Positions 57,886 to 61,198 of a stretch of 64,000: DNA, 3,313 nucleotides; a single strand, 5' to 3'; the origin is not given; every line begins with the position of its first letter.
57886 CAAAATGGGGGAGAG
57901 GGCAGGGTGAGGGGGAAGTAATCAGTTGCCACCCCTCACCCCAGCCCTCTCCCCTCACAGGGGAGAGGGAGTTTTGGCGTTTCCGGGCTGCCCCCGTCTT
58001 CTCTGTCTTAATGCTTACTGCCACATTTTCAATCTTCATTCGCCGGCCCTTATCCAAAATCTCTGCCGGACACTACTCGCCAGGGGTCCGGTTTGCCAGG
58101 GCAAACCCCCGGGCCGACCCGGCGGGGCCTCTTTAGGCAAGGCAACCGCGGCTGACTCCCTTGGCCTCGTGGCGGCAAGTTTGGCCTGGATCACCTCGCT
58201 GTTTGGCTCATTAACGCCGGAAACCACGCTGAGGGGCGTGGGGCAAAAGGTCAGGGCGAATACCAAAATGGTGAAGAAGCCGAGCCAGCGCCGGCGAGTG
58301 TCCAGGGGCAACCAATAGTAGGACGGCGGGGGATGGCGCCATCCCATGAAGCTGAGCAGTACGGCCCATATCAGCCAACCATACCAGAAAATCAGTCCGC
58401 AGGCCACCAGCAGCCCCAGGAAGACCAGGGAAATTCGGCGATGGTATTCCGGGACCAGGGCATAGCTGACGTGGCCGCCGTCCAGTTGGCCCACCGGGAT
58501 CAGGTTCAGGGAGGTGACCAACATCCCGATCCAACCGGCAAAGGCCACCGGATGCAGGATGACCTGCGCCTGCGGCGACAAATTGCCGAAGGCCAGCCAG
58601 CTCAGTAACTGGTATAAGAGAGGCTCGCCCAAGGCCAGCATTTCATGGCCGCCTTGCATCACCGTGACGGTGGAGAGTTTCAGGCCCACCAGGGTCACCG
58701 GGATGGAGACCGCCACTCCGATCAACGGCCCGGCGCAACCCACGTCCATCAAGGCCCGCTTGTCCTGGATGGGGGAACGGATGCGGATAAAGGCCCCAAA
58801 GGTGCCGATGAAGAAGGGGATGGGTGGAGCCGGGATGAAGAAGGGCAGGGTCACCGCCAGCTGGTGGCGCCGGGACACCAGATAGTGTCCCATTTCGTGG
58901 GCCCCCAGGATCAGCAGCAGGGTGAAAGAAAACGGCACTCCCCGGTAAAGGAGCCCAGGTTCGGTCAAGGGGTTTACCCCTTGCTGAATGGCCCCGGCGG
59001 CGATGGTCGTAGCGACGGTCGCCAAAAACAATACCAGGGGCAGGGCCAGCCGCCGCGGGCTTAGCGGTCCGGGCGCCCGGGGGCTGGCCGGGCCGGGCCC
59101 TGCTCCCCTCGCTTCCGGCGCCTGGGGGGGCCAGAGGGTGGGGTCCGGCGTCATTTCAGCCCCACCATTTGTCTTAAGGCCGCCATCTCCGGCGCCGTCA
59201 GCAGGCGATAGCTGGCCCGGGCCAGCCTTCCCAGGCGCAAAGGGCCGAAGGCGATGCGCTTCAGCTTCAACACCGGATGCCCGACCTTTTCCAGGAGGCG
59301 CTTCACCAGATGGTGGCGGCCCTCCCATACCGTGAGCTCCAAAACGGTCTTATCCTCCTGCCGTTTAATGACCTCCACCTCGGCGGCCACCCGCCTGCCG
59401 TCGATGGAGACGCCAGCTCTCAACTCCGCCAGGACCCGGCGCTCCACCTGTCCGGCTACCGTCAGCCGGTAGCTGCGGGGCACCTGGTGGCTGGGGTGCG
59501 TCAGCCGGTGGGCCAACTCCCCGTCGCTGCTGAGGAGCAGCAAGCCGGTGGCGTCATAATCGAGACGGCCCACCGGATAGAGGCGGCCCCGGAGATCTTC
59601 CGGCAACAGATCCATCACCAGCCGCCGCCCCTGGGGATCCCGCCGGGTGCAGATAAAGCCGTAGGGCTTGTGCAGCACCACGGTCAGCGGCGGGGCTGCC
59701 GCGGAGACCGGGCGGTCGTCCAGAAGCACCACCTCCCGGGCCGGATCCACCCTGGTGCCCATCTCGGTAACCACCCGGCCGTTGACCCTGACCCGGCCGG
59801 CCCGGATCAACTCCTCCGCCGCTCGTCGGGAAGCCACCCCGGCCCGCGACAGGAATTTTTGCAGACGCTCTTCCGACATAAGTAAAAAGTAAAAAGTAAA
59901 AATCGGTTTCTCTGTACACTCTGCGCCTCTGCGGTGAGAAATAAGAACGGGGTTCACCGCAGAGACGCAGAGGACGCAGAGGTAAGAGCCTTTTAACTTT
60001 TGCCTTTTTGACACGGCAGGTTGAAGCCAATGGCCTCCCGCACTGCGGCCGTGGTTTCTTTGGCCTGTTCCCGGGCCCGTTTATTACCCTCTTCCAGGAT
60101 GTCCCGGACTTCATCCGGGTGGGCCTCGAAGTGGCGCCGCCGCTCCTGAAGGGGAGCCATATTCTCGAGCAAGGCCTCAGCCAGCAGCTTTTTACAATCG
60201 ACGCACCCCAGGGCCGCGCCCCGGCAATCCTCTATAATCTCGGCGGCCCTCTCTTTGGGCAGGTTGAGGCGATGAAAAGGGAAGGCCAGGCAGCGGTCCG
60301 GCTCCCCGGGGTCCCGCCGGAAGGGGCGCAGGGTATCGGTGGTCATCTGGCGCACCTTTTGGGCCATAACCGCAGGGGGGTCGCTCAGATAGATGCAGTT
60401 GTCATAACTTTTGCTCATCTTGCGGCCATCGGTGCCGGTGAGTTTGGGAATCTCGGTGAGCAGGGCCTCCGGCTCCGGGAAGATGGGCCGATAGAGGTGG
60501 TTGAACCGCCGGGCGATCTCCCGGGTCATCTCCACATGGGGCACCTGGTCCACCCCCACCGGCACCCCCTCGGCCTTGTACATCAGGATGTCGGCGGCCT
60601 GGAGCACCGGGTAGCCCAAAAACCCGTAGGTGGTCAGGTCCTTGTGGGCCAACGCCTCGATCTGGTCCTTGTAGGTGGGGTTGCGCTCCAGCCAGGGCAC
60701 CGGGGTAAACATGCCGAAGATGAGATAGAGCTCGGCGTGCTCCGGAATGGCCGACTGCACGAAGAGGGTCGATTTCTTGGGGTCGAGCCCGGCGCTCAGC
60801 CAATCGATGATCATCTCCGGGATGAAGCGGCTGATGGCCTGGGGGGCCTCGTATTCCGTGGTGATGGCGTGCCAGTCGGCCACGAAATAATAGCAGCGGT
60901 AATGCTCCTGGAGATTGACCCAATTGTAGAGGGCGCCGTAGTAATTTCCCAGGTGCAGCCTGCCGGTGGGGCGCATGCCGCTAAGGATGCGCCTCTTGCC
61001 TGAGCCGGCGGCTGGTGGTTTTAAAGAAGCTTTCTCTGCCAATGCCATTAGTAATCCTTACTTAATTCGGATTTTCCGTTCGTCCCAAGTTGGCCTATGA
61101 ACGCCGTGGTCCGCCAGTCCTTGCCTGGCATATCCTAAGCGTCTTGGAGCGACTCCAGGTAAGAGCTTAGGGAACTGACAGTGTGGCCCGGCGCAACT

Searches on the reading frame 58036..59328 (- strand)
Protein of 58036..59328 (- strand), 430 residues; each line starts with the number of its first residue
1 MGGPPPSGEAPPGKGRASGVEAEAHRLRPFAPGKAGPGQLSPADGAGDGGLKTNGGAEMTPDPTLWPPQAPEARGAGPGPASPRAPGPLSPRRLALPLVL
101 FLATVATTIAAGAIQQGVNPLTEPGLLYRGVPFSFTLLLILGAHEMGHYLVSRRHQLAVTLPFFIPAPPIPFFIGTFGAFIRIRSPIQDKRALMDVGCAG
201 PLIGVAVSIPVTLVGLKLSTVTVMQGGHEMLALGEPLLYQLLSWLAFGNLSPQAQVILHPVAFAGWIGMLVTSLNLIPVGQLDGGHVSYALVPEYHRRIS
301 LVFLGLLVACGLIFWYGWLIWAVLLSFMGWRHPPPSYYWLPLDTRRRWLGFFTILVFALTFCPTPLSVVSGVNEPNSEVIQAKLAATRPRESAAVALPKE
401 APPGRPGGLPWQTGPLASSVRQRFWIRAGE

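Call 61: search_protein_families(library=pfam, proteins=[window:58036-59328:-], max_evalue=0.00001)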
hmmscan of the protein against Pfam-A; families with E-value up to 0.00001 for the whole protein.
window:58036-59328:- (430 aa): 1 family
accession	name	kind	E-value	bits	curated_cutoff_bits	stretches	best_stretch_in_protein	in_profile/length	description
PF02163.28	Peptidase_M50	-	1.6e-21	77.1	27.2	1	133-299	2-201/221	Peptidase family M50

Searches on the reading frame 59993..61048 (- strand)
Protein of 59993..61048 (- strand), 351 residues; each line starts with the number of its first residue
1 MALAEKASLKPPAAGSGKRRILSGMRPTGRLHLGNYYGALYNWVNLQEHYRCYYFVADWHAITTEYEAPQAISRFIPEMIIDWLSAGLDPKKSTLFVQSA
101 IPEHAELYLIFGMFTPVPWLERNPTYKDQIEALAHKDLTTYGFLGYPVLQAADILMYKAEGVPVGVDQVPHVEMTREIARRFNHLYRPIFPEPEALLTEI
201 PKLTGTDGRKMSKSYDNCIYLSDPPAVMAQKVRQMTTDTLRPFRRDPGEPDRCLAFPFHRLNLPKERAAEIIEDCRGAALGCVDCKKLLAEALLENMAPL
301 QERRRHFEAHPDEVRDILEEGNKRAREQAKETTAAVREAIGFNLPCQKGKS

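Call 61: search_protein_families(library=pfam, proteins=[window:59993-61048:-], max_evalue=0.00001)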
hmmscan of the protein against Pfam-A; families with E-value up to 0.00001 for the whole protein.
window:59993-61048:- (351 aa): 1 family
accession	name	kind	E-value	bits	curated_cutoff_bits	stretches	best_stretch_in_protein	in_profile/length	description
PF00579.31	tRNA-synt_1b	-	2.1e-63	214.8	21.1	1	19-293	6-287/292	tRNA synthetases class I (W and Y)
